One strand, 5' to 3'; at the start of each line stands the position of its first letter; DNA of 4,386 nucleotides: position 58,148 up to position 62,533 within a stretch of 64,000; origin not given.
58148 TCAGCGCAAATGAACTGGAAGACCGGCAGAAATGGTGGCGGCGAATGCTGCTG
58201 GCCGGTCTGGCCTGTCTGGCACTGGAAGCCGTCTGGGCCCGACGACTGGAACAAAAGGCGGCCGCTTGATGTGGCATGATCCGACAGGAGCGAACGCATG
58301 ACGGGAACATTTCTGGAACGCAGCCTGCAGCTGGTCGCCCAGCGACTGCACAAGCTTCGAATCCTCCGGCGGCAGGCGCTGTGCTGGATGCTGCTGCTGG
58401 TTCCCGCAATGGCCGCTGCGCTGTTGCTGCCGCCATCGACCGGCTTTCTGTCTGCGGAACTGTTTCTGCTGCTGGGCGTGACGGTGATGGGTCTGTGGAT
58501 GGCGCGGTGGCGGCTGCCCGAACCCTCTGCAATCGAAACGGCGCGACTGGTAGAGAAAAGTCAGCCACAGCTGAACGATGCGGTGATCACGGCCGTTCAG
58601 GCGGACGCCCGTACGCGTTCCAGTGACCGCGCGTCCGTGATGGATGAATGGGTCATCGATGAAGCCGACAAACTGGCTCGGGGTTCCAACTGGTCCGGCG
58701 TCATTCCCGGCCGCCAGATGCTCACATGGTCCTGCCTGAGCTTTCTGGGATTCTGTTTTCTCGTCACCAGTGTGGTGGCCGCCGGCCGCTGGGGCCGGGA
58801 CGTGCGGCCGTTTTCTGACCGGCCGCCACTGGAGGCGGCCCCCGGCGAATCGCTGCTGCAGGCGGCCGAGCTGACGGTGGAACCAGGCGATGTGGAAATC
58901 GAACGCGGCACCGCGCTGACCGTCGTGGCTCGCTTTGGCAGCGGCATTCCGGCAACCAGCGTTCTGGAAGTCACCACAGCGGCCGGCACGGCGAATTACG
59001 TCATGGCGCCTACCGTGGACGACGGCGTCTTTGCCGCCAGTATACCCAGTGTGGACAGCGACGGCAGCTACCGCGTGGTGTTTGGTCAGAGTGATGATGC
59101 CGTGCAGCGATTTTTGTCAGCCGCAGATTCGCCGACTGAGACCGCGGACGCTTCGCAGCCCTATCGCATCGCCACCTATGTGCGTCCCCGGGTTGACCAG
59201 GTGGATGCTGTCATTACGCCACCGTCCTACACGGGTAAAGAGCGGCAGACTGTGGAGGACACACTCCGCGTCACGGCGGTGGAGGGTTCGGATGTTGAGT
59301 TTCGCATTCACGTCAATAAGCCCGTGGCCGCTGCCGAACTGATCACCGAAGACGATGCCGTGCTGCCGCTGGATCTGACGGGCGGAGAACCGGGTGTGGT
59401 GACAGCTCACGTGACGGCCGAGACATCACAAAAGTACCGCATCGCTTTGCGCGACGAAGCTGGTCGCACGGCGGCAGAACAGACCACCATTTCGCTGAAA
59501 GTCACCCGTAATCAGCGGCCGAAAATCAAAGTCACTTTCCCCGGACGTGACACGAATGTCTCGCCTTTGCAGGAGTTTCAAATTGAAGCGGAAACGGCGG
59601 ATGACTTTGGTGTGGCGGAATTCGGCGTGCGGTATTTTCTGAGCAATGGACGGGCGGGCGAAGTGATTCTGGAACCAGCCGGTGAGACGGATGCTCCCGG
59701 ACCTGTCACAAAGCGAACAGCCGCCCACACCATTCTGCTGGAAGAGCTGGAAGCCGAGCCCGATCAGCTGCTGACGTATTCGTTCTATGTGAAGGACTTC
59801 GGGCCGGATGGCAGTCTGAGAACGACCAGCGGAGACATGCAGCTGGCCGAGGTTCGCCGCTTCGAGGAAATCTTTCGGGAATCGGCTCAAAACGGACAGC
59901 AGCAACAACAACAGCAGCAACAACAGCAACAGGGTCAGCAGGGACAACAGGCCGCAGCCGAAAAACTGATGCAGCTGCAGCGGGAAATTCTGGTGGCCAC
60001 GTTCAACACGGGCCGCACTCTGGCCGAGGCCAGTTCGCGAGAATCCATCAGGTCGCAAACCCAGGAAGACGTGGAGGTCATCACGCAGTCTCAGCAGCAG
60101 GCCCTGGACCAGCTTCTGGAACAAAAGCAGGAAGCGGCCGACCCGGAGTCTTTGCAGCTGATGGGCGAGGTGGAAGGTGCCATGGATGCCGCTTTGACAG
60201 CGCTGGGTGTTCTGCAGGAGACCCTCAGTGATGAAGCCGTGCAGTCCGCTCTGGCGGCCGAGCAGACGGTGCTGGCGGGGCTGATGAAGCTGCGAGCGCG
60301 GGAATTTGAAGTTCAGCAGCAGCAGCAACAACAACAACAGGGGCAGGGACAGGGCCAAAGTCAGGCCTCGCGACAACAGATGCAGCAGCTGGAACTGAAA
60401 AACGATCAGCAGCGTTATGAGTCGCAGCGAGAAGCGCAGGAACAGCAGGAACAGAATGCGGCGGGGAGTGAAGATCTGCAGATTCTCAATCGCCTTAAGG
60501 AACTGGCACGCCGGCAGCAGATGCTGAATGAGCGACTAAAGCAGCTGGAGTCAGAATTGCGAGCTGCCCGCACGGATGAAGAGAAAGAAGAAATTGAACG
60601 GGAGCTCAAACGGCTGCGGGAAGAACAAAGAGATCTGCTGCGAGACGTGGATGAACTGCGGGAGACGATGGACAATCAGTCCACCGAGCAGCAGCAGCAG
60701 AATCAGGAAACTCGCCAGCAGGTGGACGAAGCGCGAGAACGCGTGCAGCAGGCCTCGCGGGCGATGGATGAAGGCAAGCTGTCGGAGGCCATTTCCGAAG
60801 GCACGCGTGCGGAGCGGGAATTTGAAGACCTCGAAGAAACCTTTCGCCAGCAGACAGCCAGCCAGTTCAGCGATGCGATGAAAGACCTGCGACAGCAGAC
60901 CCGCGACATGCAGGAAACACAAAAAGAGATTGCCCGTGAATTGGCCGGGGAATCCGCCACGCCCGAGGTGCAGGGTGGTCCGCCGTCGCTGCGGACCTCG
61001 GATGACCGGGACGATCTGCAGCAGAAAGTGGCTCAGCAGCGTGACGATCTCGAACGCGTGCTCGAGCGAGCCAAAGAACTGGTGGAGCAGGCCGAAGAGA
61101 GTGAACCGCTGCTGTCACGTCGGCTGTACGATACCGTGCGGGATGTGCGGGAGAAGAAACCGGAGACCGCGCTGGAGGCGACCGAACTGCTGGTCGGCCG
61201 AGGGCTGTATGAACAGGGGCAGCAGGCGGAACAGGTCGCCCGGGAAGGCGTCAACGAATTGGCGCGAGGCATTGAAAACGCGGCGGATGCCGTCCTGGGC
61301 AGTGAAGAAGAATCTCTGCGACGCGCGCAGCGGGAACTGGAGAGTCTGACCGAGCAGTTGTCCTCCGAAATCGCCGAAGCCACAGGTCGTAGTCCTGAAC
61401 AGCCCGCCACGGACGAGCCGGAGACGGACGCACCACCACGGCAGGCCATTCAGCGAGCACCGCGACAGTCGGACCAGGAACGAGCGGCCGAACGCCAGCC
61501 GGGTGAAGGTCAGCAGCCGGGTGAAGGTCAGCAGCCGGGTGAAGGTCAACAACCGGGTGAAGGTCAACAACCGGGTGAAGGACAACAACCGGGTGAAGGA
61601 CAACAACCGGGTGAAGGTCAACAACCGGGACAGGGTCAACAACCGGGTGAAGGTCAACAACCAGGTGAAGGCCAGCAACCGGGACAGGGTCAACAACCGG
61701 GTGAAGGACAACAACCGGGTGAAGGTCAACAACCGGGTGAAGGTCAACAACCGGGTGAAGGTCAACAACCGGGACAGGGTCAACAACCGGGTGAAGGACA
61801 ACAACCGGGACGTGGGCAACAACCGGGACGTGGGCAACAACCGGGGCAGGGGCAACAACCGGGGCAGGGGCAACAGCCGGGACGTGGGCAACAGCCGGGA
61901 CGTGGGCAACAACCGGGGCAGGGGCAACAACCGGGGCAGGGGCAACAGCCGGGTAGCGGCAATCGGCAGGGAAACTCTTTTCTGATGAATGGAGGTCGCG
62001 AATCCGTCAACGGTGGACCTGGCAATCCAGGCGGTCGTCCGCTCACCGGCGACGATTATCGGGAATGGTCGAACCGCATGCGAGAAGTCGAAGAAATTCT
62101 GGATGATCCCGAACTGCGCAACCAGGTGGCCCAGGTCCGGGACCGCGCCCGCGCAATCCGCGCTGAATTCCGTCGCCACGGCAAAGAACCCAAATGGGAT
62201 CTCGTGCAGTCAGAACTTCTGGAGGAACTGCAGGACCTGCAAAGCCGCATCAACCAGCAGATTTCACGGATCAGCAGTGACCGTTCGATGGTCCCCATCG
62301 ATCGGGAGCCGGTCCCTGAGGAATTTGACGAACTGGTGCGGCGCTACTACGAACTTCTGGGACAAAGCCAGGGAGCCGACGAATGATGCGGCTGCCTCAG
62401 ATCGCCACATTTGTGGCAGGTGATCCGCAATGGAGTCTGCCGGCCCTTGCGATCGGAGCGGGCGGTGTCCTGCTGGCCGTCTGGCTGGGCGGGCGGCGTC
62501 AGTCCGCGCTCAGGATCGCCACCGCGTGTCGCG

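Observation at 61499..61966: Glutenin-like PG[E/Q/R]GQQ hexapeptide array with an acidic-to-basic gradient and a 72-bp higher-order repeat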

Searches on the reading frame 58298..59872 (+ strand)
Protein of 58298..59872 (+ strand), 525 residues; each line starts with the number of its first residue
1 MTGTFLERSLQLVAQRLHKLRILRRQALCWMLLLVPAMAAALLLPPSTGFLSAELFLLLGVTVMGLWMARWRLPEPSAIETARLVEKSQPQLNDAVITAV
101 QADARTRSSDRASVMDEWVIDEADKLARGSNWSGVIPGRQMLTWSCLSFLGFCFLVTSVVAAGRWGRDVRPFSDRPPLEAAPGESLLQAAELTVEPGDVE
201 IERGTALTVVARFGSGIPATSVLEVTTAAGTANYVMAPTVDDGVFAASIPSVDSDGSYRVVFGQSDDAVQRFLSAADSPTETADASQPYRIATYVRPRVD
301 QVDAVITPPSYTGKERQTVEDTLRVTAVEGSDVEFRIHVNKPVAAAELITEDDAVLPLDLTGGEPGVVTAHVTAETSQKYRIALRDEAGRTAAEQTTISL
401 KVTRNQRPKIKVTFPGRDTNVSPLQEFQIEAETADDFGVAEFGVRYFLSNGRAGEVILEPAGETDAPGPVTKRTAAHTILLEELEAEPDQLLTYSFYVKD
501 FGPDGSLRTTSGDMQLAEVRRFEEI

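Call 20: find_related_loci(query=window:58298-59872:+, collection=genome_contigs, flank=6000)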
Query window:58298-59872:+ (525 aa) in genome_contigs; peptide patterns used: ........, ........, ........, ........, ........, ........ (x = any residue, [..] = any of these).
228 stretches matched a pattern; 27 encode a relative of the query (tblastn E <= 1e-3); 27 distinct loci.
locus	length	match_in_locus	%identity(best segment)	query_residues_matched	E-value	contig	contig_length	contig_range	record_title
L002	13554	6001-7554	58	1-525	0e+0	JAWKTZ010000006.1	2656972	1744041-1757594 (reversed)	MAG: Planctomycetaceae bacterium isolate ABC1.50 ABC1.50.fa-6, whole genome shotgun sequence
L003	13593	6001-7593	56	1-525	0e+0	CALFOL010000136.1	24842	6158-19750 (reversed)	MAG TPA_asm: uncultured Planctomycetaceae bacterium isolate ERR2206773_bin.94_CONCOCT_v1.1_MAG genome assembly, contig:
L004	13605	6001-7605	55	1-525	0e+0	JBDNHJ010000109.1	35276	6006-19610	MAG: Fuerstiella sp. isolate concoct.253.ELB k141_275576, whole genome shotgun sequence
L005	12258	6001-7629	57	1-525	0e+0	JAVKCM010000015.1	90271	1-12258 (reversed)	MAG: Fuerstiella sp. isolate F4-SAH-21 k141_92161, whole genome shotgun sequence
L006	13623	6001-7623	55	1-525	1e-180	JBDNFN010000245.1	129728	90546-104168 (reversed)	MAG: Fuerstiella sp. isolate concoct.14.ELB k141_710162, whole genome shotgun sequence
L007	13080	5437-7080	50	1-525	4e-166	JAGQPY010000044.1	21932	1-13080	MAG: Planctomycetaceae bacterium isolate HKST-UBA52 NODE_44_length_21932_cov_4.201647, whole genome shotgun sequence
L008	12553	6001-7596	52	1-525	5e-164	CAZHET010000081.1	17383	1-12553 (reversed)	MAG TPA_asm: uncultured Planctomycetaceae bacterium isolate SRP072547_co1_440 genome assembly, contig: NODE_5310_length_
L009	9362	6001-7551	53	1-525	3e-164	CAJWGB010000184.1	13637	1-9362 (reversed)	MAG TPA_asm: uncultured Planctomycetaceae bacterium isolate ERR599029_bin.89_MetaBAT_v2.12.1_MAG genome assembly, contig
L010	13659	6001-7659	43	1-525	3e-143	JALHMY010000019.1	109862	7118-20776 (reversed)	MAG: Fuerstiella sp. isolate Bin_49_1 c_000000001145, whole genome shotgun sequence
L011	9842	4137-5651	36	1-525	2e-73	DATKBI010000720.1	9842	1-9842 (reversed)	MAG TPA_asm: Planctomycetaceae bacterium isolate SMAG_U14416 k141_3602456, whole genome shotgun sequence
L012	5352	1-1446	35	20-524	3e-71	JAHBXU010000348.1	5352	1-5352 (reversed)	MAG: Planctomycetaceae bacterium isolate ACE_PLA27 PLA27_348, whole genome shotgun sequence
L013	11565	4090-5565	32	6-525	9e-65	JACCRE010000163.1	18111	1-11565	MAG: Planctomycetaceae bacterium isolate MGR_bin14 SD2897-2912_k127_6169929, whole genome shotgun sequence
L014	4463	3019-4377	34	47-525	1e-62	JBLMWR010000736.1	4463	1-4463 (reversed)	MAG: Deltaproteobacteria bacterium isolate MAG277 PRJNA957066_bin56_renamed_735, whole genome shotgun sequence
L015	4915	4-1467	32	18-525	2e-61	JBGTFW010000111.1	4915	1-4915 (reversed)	MAG: Pirellulaceae bacterium isolate JTS-RE200 k141_11091987, whole genome shotgun sequence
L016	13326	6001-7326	33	56-525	4e-61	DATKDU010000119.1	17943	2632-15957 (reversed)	MAG TPA_asm: Pirellulaceae bacterium isolate SMAG_U14481 k141_1096821, whole genome shotgun sequence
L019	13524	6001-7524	30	6-525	8e-58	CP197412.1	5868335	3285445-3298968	Pirellulaceae bacterium SH467 chromosome, complete genome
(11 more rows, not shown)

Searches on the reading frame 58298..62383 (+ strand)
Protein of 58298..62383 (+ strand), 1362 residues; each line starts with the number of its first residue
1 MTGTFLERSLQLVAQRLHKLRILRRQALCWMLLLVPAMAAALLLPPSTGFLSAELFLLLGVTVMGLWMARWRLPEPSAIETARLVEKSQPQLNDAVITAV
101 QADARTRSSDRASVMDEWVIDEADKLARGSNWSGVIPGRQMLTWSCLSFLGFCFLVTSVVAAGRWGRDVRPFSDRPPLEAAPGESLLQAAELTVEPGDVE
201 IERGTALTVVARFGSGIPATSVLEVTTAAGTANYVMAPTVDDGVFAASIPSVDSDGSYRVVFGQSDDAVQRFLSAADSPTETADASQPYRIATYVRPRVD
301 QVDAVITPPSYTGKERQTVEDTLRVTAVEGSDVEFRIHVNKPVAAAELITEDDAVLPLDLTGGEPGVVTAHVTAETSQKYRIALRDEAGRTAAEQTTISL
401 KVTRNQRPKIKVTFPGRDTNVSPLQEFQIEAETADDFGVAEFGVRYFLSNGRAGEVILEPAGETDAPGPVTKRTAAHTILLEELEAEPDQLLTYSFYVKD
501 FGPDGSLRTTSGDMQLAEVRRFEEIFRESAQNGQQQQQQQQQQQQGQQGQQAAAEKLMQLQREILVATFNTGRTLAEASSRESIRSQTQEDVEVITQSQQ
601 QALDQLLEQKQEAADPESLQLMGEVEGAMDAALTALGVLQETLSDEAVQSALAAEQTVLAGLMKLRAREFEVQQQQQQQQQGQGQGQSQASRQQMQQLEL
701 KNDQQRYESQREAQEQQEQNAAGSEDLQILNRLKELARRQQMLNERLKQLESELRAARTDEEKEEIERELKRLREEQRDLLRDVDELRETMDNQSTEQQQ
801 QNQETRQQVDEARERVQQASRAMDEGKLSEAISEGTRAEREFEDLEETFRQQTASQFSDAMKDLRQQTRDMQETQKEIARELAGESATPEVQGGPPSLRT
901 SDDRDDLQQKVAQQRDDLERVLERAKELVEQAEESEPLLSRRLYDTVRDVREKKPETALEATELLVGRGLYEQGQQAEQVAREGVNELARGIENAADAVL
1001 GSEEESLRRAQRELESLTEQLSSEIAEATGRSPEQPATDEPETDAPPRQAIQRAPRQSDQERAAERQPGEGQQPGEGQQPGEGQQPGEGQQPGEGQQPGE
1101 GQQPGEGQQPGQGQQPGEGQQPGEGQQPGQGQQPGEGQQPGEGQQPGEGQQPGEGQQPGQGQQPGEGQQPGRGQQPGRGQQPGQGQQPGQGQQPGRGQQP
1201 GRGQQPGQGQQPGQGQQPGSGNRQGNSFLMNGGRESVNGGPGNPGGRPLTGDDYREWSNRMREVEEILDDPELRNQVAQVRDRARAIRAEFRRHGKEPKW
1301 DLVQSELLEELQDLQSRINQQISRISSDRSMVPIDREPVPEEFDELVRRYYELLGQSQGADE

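Call 9: search_protein_families(library=pfam, proteins=[window:58298-62383:+], max_evalue=0.01)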
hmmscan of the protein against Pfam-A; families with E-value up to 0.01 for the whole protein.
window:58298-62383:+ (1362 aa): 2 families
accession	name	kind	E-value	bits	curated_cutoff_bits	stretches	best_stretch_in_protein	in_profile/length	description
PF03157.18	Glutenin_hmw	-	1.8e-14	53.6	50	1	1056-1222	441-620/786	High molecular weight glutenin subunit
PF13779.11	DUF4175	-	9.4e-09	34.3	27.3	1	279-484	165-359/825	Domain of unknown function (DUF4175)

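Call 10: search_protein_families(library=ncbifam, proteins=[window:58298-62383:+], max_evalue=0.01)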
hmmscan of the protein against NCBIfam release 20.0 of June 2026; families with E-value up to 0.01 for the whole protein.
window:58298-62383:+ (1362 aa): 1 family
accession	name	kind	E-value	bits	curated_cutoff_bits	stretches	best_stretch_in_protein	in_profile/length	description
TIGR02302.1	aProt_lowcomp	hypoth_equivalog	0.00082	17.7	394.3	1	286-441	165-331/851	TIGR02302 family protein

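Call 11: find_homologous_proteins(query=window:58298-62383:+, max_evalue=0.00001)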
Query window:58298-62383:+ (1362 aa): 156 proteins with E <= 0.00001 among 8000 candidates; the best 120 are listed.
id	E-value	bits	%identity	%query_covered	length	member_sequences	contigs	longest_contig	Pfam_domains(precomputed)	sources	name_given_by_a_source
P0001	0.0e+0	1999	75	81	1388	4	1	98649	-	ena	-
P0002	0.0e+0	1602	57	100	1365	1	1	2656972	-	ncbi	ncbi:MAG: DUF4175 family protein [Planctomycetaceae bacterium]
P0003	0.0e+0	1532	56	100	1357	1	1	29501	-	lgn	-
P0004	0.0e+0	1514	76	10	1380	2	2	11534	-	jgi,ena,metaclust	metaclust:\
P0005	0.0e+0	1512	58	100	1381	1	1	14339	-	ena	-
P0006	0.0e+0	1507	58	100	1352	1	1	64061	-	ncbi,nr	ncbi:MAG: hypothetical protein P8J37_11180 [Fuerstiella sp.]|nr:hypothetical protein [Fuerstiella sp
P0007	0.0e+0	1507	56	100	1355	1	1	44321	-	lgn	-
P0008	0.0e+0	1497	58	100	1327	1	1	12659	-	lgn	-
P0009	0.0e+0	1463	56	100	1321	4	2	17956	-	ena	-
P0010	0.0e+0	1444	56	83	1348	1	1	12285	-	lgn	-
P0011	0.0e+0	1404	54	100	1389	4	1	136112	-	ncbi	ncbi:MAG: hypothetical protein Fues2KO_38010 [Fuerstiella sp.]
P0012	0.0e+0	1391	54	100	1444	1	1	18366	-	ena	-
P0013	0.0e+0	1366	53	100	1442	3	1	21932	-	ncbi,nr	ncbi:MAG: hypothetical protein KDA81_04835 [Planctomycetaceae bacterium]|nr:hypothetical protein [Pl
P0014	0.0e+0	1352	55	76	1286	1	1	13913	-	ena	-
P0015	0.0e+0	1315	52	80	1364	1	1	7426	-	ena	-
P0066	0.0e+0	1037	45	100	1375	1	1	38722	-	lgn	-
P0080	1.8e-205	704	54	8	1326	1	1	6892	PF13779.12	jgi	jgi:hypothetical protein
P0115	1.8e-189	651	37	94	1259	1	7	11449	PF13779.12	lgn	-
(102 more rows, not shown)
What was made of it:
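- On DUF4175 (PF13779): One homologue is named 'DUF4175 family protein' by NCBI (P0002, call 11).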

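Call 15: find_encoding_contigs(protein=P0001, flank=8000, max_places=3)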
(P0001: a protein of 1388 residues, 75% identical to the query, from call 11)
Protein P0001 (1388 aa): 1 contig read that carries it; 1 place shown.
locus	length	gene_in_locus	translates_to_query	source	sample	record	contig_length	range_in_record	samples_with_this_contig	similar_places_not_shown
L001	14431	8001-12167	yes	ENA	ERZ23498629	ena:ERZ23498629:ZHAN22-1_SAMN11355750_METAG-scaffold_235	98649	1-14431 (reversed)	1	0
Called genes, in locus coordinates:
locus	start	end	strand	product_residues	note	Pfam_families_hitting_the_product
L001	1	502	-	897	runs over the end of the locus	PF13472:Lipase_GDSL_2, PF23500:DUF7133, PF13646:HEAT_2 (weak)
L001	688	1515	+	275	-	PF08448:PAS_4, PF00165:HTH_AraC, PF12833:HTH_18, PF00165:HTH_AraC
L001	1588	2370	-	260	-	PF13759:2OG-FeII_Oxy_5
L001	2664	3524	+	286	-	PF13709:DUF4159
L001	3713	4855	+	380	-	PF20030:bpMoxR, PF07726:AAA_3, PF07728:AAA_5, PF17863:AAA_lid_2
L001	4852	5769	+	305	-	PF01882:DUF58, PF13519:VWA_2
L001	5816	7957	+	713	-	PF07584:BatA, PF00092:VWA (weak), PF13519:VWA_2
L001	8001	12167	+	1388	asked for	-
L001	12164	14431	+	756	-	?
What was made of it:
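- On Bat/MoxR-vWA operon module: Call 9 (window) and call 15 (same order in L001).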

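Call 16: find_encoding_contigs(protein=window:58298-62383:+, flank=3000, max_places=3)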
Protein window:58298-62383:+ (1362 aa): no gene with exactly this product is on record in the collection.
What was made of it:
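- Tried and rejected: The exact window protein is not on record (call 16).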

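Call 40: predict_structure(alignment_id=A1)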
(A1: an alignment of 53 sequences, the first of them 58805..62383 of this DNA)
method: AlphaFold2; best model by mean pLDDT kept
length: 1193 residues; sequences in the alignment: 53
mean_pLDDT: 75.9   pTM: 0.47
mean pLDDT of the five models: 75.9, 74.6, 74.1, 73.0, 70.7
residues with pLDDT >= 90: 564; 70-90: 262; 50-70: 100; < 50: 267
segments of 3 or more residues with pLDDT < 50: 1-11, 369-371, 374-380, 514-525, 530-532, 868-916, 918-923, 925-928, 930-1075, 1160-1167, 1188-1193
pLDDT, mean of each block of 10 residues (from residue 1): 39 51 89 95 89 95 95 93 96 90 76 81 96 96 93 96 96 94 93 84 95 96 95 94 78 75 91 93 88 61 88 88 94 90 93 74 54 47 80 96 89 87 97 96 92 97 97 94 95 92 82 47 47 55 66 78 90 94 91 91 93 93 80 86 93 91 93 89 84 91 94 75 53 80 95 92 82 91 94 91 90 94 86 79 94 91 59 37 35 30 31 35 38 35 33 34 29 34 35 33 31 30 33 32 33 34 34 59 90 92 94 95 86 93 95 78 46 75 61 40
secondary structure, 60 per line:
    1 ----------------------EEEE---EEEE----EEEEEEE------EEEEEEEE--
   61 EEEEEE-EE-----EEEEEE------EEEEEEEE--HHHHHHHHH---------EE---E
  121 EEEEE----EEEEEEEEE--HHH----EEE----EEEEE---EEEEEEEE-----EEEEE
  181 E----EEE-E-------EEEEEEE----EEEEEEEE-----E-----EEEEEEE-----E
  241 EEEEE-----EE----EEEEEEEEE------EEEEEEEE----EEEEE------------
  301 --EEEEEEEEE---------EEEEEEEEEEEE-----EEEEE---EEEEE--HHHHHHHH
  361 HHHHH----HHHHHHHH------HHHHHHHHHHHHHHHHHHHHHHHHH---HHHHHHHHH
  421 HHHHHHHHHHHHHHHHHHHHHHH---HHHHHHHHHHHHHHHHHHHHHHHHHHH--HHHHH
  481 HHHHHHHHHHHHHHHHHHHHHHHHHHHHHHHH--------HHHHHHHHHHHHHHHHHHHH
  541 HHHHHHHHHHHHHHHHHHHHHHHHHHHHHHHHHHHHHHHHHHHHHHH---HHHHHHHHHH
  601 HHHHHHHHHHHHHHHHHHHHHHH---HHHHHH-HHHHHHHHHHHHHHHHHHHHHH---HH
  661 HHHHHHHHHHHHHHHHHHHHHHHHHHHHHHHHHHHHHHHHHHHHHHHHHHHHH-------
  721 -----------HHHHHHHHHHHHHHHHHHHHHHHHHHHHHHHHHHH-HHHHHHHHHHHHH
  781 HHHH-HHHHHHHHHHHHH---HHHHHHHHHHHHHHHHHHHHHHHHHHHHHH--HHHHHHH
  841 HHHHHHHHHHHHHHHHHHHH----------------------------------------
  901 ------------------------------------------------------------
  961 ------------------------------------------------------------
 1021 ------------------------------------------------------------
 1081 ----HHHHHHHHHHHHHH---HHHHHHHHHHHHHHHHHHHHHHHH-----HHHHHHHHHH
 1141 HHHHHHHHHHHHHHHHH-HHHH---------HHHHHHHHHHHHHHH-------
elements in order (helices of 4 or more, strands of 3 or more residues): E23-26 E30-33 E38-44 E51-58 E61-66 E75-80 E87-94 H97-105 E120-125 E130-138 E148-150 E155-159 E163-170 E176-181 E186-188 E198-204 E209-216 E228-234 E240-245 E257-265 E272-279 E284-288 E303-311 E321-332 E338-342 E346-350 H353-365 H370-377 H384-408 H412-443 H447-473 H476-512 H521-587 H591-623 H627-632 H634-655 H659-713 H732-766 H768-784 H786-798 H802-831 H834-860 H1085-1098 H1102-1125 H1131-1157 H1159-1162 H1172-1186
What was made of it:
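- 61406..62029 (+): The whole predicted disordered linker (protein residues 1037-1244) that contains the array. Call 40: pLDDT 29-38 and no secondary structure for model residues 868-1075 (offset +169).
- On Intrinsically disordered tether (functional class, not a homology family): AlphaFold2 gives pLDDT 29-38 and no secondary structure between confidently folded modules (call 40).
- AlphaFold2 gives confident domains on both sides, but pLDDT 29-38 and no secondary structure across residues 1037-1244 (call 40). The array sits between a long stalk and a terminal domain, where a spring would make sense (call 40). AlphaFold2 predicts no regular structure (call 40).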

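Call 42: search_solved_structures(query=A1, max_evalue=0.01)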
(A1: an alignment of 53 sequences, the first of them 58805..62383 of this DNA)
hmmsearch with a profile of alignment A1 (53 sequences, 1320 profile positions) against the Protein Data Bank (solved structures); distinct sequences matched with E-value up to 0.01: 0.
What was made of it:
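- Tried and rejected: A profile search against PDB sequences found nothing (call 42).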

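Call 43: fold_search(model_id=the predicted structure, library=pdb)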
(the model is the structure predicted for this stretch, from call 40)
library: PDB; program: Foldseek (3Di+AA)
matches with E <= 10: 1452; with E <= 0.001: 354
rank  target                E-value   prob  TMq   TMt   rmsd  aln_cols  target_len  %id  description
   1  6grq_A                2.8e-07  1.00  0.08  0.15  21.2       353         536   13  Paired immunoglobulin-like receptor B (PirB) or Leukocyte immunoglobulin-like receptor subfamily B member 3 (LILRB3) f (released 2019-02-06)
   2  8ayh_C                5.6e-07  1.00  0.08  0.13  31.5       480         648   10  Structure of Complement C5 in Complex with small molecule inhibitor and CVF (released 2022-12-21)
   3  4liq_E                5.8e-07  1.00  0.10  0.19  14.1       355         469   10  Structure of the extracellular domain of human CSF-1 receptor in complex with the Fab fragment of RG7155 (released 2014-06-18)
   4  2rjm                  7.2e-07  1.00  0.15  0.43   9.2       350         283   11  3Ig structure of titin domains I67-I69 E-to-A mutated variant (released 2008-01-22)
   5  4wrl_C                1.6e-06  1.00  0.10  0.30  18.4       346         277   12  Structure of the human CSF-1:CSF-1R complex (released 2015-08-12)
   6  5jpm_A                1.9e-06  1.00  0.09  0.14  19.9       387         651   10  Structure of the complex of human complement C4 with MASP-2 rebuilt using iMDFF (released 2016-08-10)
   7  6grt_A                1.9e-06  1.00  0.09  0.15  16.4       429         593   11  Paired immunoglobulin-like receptor B (PirB) or Leukocyte immunoglobulin-like receptor subfamily B member 3 (LILRB3) f (released 2019-02-06)
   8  2rik                  2.0e-06  1.00  0.15  0.43   9.3       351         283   10  I-band fragment I67-I69 from titin (released 2008-01-22)
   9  7zgj_A                2.0e-06  1.00  0.07  0.13  30.8       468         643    9  Trypanosoma brucei gambiense ISG65 in complex with human complement component C3 (released 2023-04-05)
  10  4hjj_L                2.0e-06  1.00  0.08  0.21  21.2       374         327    9  Structure Reveals Function of the Dual Variable Domain Immunoglobulin (DVD-Ig) Molecule (released 2013-05-08)
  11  7ad7_B                2.5e-06  1.00  0.09  0.14  25.2       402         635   10  Crystal structure of human complement C5 in complex with the K8 bovine knob domain peptide. (released 2021-03-10)
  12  6zqk_C                3.8e-06  1.00  0.09  0.18  16.8       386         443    8  HER2-binding scFv-Fab fusion 841 (released 2021-06-30)
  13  5hcc_B                4.3e-06  1.00  0.11  0.18  25.2       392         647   12  Ternary complex of human Complement C5 with Ornithodoros moubata OmCI and Dermacentor andersoni RaCI3. (released 2016-03-30)
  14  2wim_A                4.7e-06  1.00  0.14  0.46  10.6       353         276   12  Crystal structure of NCAM2 IG1-3 (released 2010-08-25)
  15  2yn5_B                6.1e-06  1.00  0.14  0.38  11.1       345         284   15  Structural insight into the giant calcium-binding adhesin SiiE: implications for the adhesion of Salmonella enterica t (released 2013-04-03)
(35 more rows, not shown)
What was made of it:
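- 58868..59854 (+): Tandem Ig-like beta-sandwich domains (residues about 191-519). Call 40 (pLDDT above 90) and call 43 (Foldseek matches to tandem Ig-like and macroglobulin-like domains).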
